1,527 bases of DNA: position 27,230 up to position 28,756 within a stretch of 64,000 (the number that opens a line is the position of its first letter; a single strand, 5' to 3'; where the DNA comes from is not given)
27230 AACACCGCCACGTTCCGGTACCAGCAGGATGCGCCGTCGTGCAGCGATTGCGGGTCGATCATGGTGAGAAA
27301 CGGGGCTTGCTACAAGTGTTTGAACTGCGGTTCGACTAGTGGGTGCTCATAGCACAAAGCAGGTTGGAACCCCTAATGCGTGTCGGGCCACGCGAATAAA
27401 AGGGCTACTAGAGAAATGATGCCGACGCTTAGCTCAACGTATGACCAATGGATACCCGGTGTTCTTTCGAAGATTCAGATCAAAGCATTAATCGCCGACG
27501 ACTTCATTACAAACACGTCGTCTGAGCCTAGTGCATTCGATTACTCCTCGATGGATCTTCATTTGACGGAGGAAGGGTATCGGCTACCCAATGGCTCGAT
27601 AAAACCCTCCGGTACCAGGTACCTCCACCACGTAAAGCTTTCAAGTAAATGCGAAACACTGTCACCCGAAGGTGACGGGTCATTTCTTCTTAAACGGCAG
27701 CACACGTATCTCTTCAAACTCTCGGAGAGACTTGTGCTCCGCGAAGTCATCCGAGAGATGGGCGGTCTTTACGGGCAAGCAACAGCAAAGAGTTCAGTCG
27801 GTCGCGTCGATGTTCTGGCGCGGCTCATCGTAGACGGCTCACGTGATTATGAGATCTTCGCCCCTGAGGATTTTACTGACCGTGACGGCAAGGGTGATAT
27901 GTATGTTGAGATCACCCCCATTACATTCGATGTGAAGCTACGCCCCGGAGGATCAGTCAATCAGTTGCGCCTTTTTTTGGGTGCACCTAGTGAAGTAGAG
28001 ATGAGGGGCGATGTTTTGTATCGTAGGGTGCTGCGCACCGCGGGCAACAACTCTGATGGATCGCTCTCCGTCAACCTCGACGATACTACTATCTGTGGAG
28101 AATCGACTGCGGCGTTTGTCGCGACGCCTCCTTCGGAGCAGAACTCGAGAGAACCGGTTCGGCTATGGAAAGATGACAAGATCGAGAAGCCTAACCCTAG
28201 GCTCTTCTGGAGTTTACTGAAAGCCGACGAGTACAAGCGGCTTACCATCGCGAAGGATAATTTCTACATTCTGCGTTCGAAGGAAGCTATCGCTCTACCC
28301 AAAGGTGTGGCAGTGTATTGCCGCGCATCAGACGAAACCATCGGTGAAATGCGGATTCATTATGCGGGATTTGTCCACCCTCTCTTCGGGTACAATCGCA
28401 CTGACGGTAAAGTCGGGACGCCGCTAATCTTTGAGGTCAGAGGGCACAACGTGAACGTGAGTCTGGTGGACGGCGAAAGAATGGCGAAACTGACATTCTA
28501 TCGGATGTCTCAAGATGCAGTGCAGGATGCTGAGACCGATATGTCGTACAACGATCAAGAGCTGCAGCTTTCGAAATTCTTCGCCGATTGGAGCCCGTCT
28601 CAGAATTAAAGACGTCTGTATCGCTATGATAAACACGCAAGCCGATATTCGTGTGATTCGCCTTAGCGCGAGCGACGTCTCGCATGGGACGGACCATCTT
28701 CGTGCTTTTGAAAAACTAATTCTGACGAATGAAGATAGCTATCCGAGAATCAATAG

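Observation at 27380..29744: Candidate novel system: low-GC gene pair of a tandem-domain dCTP-deaminase-like protein and a GNAT-ASCH fusion, attached to nrdJ and flanked by mobile and TA debris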

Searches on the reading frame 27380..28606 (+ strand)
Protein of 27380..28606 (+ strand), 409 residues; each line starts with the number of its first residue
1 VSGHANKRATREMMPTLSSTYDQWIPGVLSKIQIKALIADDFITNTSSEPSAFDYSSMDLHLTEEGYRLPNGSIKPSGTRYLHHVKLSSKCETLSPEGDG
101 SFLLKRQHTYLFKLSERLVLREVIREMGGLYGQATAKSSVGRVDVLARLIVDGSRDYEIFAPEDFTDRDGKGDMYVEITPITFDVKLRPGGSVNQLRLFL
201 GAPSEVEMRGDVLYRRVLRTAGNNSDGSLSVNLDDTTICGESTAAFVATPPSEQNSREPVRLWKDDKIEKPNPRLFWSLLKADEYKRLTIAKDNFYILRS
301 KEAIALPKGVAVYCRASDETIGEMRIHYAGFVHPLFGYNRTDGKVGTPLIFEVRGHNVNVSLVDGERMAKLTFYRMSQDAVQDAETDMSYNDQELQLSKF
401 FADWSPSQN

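Call 3: search_protein_families(library=pfam, proteins=[window:27380-28606:+], max_evalue=1)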
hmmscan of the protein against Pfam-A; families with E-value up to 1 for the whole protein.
window:27380-28606:+ (409 aa): 3 families
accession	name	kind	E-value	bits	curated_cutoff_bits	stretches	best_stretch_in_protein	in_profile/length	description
PF22569.1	DCD_C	-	6e-28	97.9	22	1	266-401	56-192/192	2'-deoxycytidine 5'-triphosphate deaminase (DCD), C-terminal domain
PF22769.1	DCD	-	9.8e-28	97.6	27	2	267-376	51-153/153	dCTP deaminase-like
PF06559.16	DCD_N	-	8e-23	81.5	21.4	1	27-201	3-163/164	2'-deoxycytidine 5'-triphosphate deaminase (DCD) N-terminal domain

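Call 4: search_protein_families(library=padloc, proteins=[window:27380-28606:+], max_evalue=1)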
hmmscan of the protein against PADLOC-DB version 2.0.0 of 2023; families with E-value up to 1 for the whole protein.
window:27380-28606:+ (409 aa): 0 families

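Call 5: search_protein_families(library=ncbifam, proteins=[window:27380-28606:+], max_evalue=1)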
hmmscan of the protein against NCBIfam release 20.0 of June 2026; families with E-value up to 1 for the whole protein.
window:27380-28606:+ (409 aa): 2 families
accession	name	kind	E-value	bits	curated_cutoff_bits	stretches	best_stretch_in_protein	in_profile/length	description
NF005734.0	PRK07559.1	equivalog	7e-51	173.1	283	1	25-402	8-366/368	2'-deoxycytidine 5'-triphosphate deaminase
TIGR02274.1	dCTP_deam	equivalog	0.00014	21.6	92.8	1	280-394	64-173/180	dCTP deaminase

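Call 11: find_homologous_proteins(query=window:27416-28606:+)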
Query window:27416-28606:+ (397 aa): 1299 proteins with E <= 0.001 among 5197 candidates; the best 120 are listed.
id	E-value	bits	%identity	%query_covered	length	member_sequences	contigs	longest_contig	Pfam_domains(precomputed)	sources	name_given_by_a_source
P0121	1.5e-265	898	100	100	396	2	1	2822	PF06559.17,PF22569.2,PF22769.2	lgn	-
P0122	2.6e-220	749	85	100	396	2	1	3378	PF06559.17,PF22569.2,PF22769.2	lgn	-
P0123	5.1e-172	590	68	98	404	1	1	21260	PF06559.17,PF22569.2,PF22769.2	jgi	jgi:dCTP deaminase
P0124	1.2e-160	553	66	97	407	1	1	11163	PF06559.17,PF22569.2,PF22769.2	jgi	jgi:dCTP deaminase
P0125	4.8e-153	528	63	97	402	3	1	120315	PF06559.17,PF22569.2,PF22769.2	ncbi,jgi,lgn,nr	ncbi:MAG: dCTP deaminase [Thermoanaerobaculia bacterium]|jgi:dCTP deaminase|nr:dCTP deaminase [Therm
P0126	1.9e-125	437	54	98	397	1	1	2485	PF06559.17,PF22569.2,PF22769.2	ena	-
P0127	1.6e-124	434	57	97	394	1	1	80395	PF06559.17,PF22569.2,PF22769.2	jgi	jgi:dCTP deaminase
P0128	3.8e-124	433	57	98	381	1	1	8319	PF06559.17,PF22569.2,PF22769.2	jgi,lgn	jgi:dCTP deaminase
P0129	1.8e-123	430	53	98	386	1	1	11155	PF06559.17,PF22569.2,PF22769.2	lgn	-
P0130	3.6e-123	430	55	97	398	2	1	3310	PF06559.17,PF22569.2,PF22769.2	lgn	-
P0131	1.3e-121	424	54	99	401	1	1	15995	PF06559.17,PF22569.2,PF22769.2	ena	-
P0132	4.1e-120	419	54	97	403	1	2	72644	PF06559.17,PF22569.2,PF22769.2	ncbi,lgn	-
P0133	4.9e-120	419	56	97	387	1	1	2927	PF06559.17,PF22569.2,PF22769.2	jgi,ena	-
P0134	1.3e-119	418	53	97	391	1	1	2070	PF06559.17,PF22569.2,PF22769.2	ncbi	-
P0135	1.5e-119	418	57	96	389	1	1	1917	PF06559.17,PF22569.2,PF22769.2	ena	-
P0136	3.1e-119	417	53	97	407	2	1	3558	PF06559.17,PF22569.2,PF22769.2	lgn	-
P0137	3.2e-119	417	52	99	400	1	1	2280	PF06559.17,PF22569.2,PF22769.2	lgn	-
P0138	3.7e-119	416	58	96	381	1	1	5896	PF06559.17,PF22569.2,PF22769.2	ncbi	-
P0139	5.8e-119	416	53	98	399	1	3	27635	PF06559.17,PF22569.2,PF22769.2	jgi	jgi:dCTP deaminase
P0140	6.2e-119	416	51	98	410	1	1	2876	PF06559.17,PF22569.2,PF22769.2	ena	-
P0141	7.1e-119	415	55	98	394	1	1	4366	PF06559.17,PF22569.2,PF22769.2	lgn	-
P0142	8.5e-119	415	55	98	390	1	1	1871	PF06559.17,PF22569.2,PF22769.2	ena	-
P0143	2.6e-118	414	55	96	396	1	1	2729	PF06559.17,PF22569.2,PF22769.2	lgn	-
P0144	2.8e-118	413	54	98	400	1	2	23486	PF06559.17,PF22569.2,PF22769.2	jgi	jgi:dCTP deaminase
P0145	3.0e-118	413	56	96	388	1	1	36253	PF06559.17,PF22569.2,PF22769.2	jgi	jgi:dCTP deaminase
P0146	5.9e-118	412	52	98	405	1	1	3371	PF06559.17,PF22569.2,PF22769.2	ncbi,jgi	-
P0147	6.1e-118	412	54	98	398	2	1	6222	PF06559.17,PF22569.2,PF22769.2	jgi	jgi:dCTP deaminase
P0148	6.6e-118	412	56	96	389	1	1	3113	PF06559.17,PF22569.2,PF22769.2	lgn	-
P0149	8.1e-118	412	55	98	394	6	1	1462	PF06559.17,PF22569.2,PF22769.2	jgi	-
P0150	9.4e-118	412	54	97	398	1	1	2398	PF06559.17,PF22569.2,PF22769.2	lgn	-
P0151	1.0e-117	412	54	98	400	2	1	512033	PF06559.17,PF22569.2,PF22769.2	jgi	jgi:dCTP deaminase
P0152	1.2e-117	411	53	98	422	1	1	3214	PF06559.17,PF22569.2,PF22769.2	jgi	jgi:dCTP deaminase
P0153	1.8e-117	411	52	98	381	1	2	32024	PF06559.17,PF22569.2,PF22769.2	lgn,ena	-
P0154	1.8e-117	411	51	97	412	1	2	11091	PF06559.17,PF22569.2,PF22769.2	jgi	jgi:dCTP deaminase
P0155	2.0e-117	411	54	98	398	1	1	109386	PF06559.17,PF22569.2,PF22769.2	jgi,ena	jgi:dCTP deaminase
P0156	2.1e-117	411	54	98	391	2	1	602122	PF06559.17,PF22569.2,PF22769.2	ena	-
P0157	2.3e-117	410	54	98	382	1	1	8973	PF06559.17,PF22569.2,PF22769.2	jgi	jgi:dCTP deaminase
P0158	3.0e-117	410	52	98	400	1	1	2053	PF06559.17,PF22569.2,PF22769.2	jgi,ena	-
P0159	4.9e-117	409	56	97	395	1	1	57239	PF06559.17,PF22569.2,PF22769.2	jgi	-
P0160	5.3e-117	409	52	98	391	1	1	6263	PF06559.17,PF22569.2,PF22769.2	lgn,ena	-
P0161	5.7e-117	409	50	98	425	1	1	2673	PF06559.17,PF22569.2,PF22769.2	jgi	jgi:dCTP deaminase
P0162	7.0e-117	409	54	98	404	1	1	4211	PF06559.17,PF22569.2,PF22769.2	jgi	-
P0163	1.1e-116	408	55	98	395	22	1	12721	PF06559.17,PF22569.2,PF22769.2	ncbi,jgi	jgi:dCTP deaminase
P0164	1.4e-116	408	51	98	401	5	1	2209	PF06559.17,PF22569.2,PF22769.2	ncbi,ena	-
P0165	1.8e-116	408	54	98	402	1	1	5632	PF06559.17,PF22569.2,PF22769.2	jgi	jgi:dCTP deaminase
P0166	1.9e-116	407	53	98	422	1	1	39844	PF06559.17,PF22569.2,PF22769.2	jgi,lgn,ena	-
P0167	2.5e-116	407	52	99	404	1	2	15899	PF06559.17,PF22569.2,PF22769.2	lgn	-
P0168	3.2e-116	407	55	97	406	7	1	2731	PF06559.17,PF22569.2,PF22769.2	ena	-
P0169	3.2e-116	407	53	98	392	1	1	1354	PF06559.17,PF22569.2,PF22769.2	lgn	-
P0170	4.6e-116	406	53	97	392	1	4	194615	PF06559.17,PF22569.2,PF22769.2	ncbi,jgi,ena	ncbi:MAG: 2'-deoxycytidine 5'-triphosphate deaminase [Terriglobales bacterium]|jgi:dCTP deaminase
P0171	7.4e-116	405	51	98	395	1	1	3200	PF06559.17,PF22569.2,PF22769.2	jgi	jgi:dCTP deaminase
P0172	8.4e-116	405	53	98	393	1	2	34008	PF06559.17,PF22569.2,PF22769.2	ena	-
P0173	8.7e-116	405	53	96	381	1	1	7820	PF06559.17,PF22569.2,PF22769.2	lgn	-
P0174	1.0e-115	405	53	98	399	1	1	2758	PF06559.17,PF22569.2,PF22769.2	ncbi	ncbi:MAG: 2'-deoxycytidine 5'-triphosphate deaminase domain-containing protein [Candidatus Hodarchae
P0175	1.6e-115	404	53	98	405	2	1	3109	PF06559.17,PF22569.2,PF22769.2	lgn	-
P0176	1.9e-115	404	52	98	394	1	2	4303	PF06559.17,PF22569.2,PF22769.2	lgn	-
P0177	2.3e-115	404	51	98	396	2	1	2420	PF06559.17,PF22569.2,PF22769.2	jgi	jgi:dCTP deaminase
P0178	3.0e-115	403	51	97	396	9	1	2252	PF06559.17,PF22569.2,PF22769.2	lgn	-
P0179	3.4e-115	403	52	99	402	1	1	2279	PF06559.17,PF22569.2,PF22769.2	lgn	-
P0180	3.5e-115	403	55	96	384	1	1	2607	PF06559.17,PF22569.2,PF22769.2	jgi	jgi:dCTP deaminase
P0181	5.0e-115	403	54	98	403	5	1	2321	PF06559.17,PF22569.2,PF22769.2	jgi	-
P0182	6.1e-115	402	53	98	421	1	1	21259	PF06559.17,PF22569.2,PF22769.2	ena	-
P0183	7.9e-115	402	51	99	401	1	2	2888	PF06559.17,PF22569.2,PF22769.2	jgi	jgi:dCTP deaminase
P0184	8.0e-115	402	53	98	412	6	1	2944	PF06559.17,PF22569.2,PF22769.2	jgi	-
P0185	8.3e-115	402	50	98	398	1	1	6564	PF06559.17,PF22569.2,PF22769.2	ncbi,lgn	-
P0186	8.4e-115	402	53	97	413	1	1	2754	PF06559.17,PF22569.2,PF22769.2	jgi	jgi:dCTP deaminase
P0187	8.5e-115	402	50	97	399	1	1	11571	PF06559.17,PF22569.2,PF22769.2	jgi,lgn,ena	-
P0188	9.9e-115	402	51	98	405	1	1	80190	PF06559.17,PF22569.2,PF22769.2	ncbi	ncbi:MAG: 2'-deoxycytidine 5'-triphosphate deaminase [Phycisphaerales bacterium]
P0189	1.0e-114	402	51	99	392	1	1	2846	PF06559.17,PF22569.2,PF22769.2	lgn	-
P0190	1.0e-114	402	49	98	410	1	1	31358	PF06559.17,PF22569.2,PF22769.2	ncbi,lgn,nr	ncbi:MAG: 2'-deoxycytidine 5'-triphosphate deaminase [Phycisphaerae bacterium]|nr:2'-deoxycytidine 5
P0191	1.4e-114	401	54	97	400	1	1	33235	PF06559.17,PF22569.2,PF22769.2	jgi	jgi:dCTP deaminase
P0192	2.0e-114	401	52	98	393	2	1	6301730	PF06559.17,PF22569.2,PF22769.2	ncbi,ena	-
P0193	2.6e-114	400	53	98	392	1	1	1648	PF06559.17,PF22569.2,PF22769.2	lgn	-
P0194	2.6e-114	400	52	97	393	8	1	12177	PF06559.17,PF22569.2,PF22769.2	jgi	jgi:dCTP deaminase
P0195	3.3e-114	400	51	97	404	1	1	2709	PF06559.17,PF22569.2,PF22769.2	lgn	-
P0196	3.5e-114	400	53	99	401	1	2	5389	PF06559.17,PF22569.2,PF22769.2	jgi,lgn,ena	-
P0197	4.0e-114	400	54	96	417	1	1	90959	PF06559.17,PF22569.2,PF22769.2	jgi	jgi:dCTP deaminase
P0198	5.1e-114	399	52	98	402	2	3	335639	PF06559.17,PF22569.2,PF22769.2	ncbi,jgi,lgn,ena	jgi:dCTP deaminase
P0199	5.3e-114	399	51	98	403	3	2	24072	PF06559.17,PF22569.2,PF22769.2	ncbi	-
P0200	5.8e-114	399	53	98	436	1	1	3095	PF06559.17,PF22569.2,PF22769.2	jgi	jgi:dCTP deaminase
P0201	6.3e-114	399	52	98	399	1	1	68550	PF06559.17,PF22569.2,PF22769.2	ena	-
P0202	7.3e-114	399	52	98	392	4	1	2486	PF06559.17,PF22569.2,PF22769.2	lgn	-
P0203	8.3e-114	399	54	97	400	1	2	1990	PF06559.17,PF22569.2,PF22769.2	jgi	jgi:dCTP deaminase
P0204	1.9e-113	398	51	97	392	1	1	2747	PF06559.17,PF22569.2,PF22769.2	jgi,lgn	jgi:dCTP deaminase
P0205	2.6e-113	397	51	98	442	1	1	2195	PF06559.17,PF22569.2,PF22769.2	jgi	jgi:dCTP deaminase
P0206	3.1e-113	397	50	98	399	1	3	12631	PF06559.17,PF22569.2,PF22769.2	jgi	jgi:dCTP deaminase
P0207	3.1e-113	397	52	97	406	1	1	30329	PF06559.17,PF22569.2,PF22769.2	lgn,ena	-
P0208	3.4e-113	397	52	97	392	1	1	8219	PF06559.17,PF22569.2,PF22769.2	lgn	-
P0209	3.8e-113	397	53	98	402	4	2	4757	PF06559.17,PF22569.2,PF22769.2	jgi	jgi:dCTP deaminase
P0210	4.2e-113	396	52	98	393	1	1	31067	PF06559.17,PF22569.2,PF22769.2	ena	-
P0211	4.3e-113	396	53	97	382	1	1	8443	PF06559.17,PF22569.2,PF22769.2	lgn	-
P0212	5.4e-113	396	52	98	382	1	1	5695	PF06559.17,PF22569.2,PF22769.2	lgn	-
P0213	5.4e-113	396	53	98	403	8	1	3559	PF06559.17,PF22569.2,PF22769.2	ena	-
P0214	5.4e-113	396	50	98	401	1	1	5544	PF06559.17,PF22569.2,PF22769.2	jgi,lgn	jgi:dCTP deaminase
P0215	5.8e-113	396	54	96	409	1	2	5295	PF06559.17,PF22569.2,PF22769.2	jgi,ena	jgi:dCTP deaminase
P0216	6.3e-113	396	51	98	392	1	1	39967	PF06559.17,PF22569.2,PF22769.2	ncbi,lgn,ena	-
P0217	6.8e-113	396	56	97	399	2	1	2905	PF06559.17,PF22569.2,PF22769.2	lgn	-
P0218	8.0e-113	395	52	98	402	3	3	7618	PF06559.17,PF22569.2,PF22769.2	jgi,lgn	-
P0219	8.6e-113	395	52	98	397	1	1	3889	PF06559.17,PF22569.2,PF22769.2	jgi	jgi:dCTP deaminase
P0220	9.6e-113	395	53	98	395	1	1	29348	PF06559.17,PF22569.2,PF22769.2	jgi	jgi:dCTP deaminase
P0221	1.0e-112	395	54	98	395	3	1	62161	PF06559.17,PF22569.2,PF22769.2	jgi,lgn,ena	-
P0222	1.3e-112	395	49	99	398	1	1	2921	PF06559.17,PF22569.2,PF22769.2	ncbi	-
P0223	1.4e-112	395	53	98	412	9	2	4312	PF06559.17,PF22569.2,PF22769.2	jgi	-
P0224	1.5e-112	395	51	99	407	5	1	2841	PF06559.17,PF22569.2,PF22769.2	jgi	-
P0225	1.8e-112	394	50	97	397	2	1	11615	PF06559.17,PF22569.2,PF22769.2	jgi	-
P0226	1.9e-112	394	52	98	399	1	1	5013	PF06559.17,PF22569.2,PF22769.2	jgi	jgi:dCTP deaminase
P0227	2.1e-112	394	51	99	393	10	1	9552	PF06559.17,PF22569.2,PF22769.2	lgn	-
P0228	2.2e-112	394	51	98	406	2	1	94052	PF06559.17,PF22569.2,PF22769.2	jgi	jgi:dCTP deaminase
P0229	2.3e-112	394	51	99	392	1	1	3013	PF06559.17,PF22569.2,PF22769.2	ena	-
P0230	2.4e-112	394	50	97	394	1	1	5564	PF06559.17,PF22569.2,PF22769.2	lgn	-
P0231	2.5e-112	394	52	97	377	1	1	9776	PF06559.17,PF22569.2,PF22769.2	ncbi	-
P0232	3.3e-112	393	53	98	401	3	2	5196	PF06559.17,PF22569.2,PF22769.2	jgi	jgi:dCTP deaminase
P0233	3.7e-112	393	52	97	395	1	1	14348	PF06559.17,PF22569.2,PF22769.2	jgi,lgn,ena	-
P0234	4.1e-112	393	52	98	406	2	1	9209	PF06559.17,PF22569.2,PF22769.2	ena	-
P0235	4.3e-112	393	52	98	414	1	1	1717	PF06559.17,PF22569.2,PF22769.2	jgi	jgi:dCTP deaminase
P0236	4.6e-112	393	52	98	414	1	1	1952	PF06559.17,PF22569.2,PF22769.2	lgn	-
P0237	5.6e-112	393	51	98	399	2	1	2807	PF06559.17,PF22569.2,PF22769.2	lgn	-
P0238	5.6e-112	393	50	97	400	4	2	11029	PF06559.17,PF22569.2,PF22769.2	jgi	jgi:dCTP deaminase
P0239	7.1e-112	392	51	98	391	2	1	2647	PF06559.17,PF22569.2,PF22769.2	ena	-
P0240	8.9e-112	392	51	98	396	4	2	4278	PF06559.17,PF22569.2,PF22769.2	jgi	-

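Call 23: search_solved_structures(query=window:27416-28606:+, max_evalue=1, show_alignments=3)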
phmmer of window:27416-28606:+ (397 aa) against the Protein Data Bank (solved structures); distinct sequences matched with E-value up to 1: 1.
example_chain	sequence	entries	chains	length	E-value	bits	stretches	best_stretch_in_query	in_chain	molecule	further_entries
2r9q_A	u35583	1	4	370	2.8e-27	99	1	13-389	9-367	2'-deoxycytidine 5'-triphosphate deaminase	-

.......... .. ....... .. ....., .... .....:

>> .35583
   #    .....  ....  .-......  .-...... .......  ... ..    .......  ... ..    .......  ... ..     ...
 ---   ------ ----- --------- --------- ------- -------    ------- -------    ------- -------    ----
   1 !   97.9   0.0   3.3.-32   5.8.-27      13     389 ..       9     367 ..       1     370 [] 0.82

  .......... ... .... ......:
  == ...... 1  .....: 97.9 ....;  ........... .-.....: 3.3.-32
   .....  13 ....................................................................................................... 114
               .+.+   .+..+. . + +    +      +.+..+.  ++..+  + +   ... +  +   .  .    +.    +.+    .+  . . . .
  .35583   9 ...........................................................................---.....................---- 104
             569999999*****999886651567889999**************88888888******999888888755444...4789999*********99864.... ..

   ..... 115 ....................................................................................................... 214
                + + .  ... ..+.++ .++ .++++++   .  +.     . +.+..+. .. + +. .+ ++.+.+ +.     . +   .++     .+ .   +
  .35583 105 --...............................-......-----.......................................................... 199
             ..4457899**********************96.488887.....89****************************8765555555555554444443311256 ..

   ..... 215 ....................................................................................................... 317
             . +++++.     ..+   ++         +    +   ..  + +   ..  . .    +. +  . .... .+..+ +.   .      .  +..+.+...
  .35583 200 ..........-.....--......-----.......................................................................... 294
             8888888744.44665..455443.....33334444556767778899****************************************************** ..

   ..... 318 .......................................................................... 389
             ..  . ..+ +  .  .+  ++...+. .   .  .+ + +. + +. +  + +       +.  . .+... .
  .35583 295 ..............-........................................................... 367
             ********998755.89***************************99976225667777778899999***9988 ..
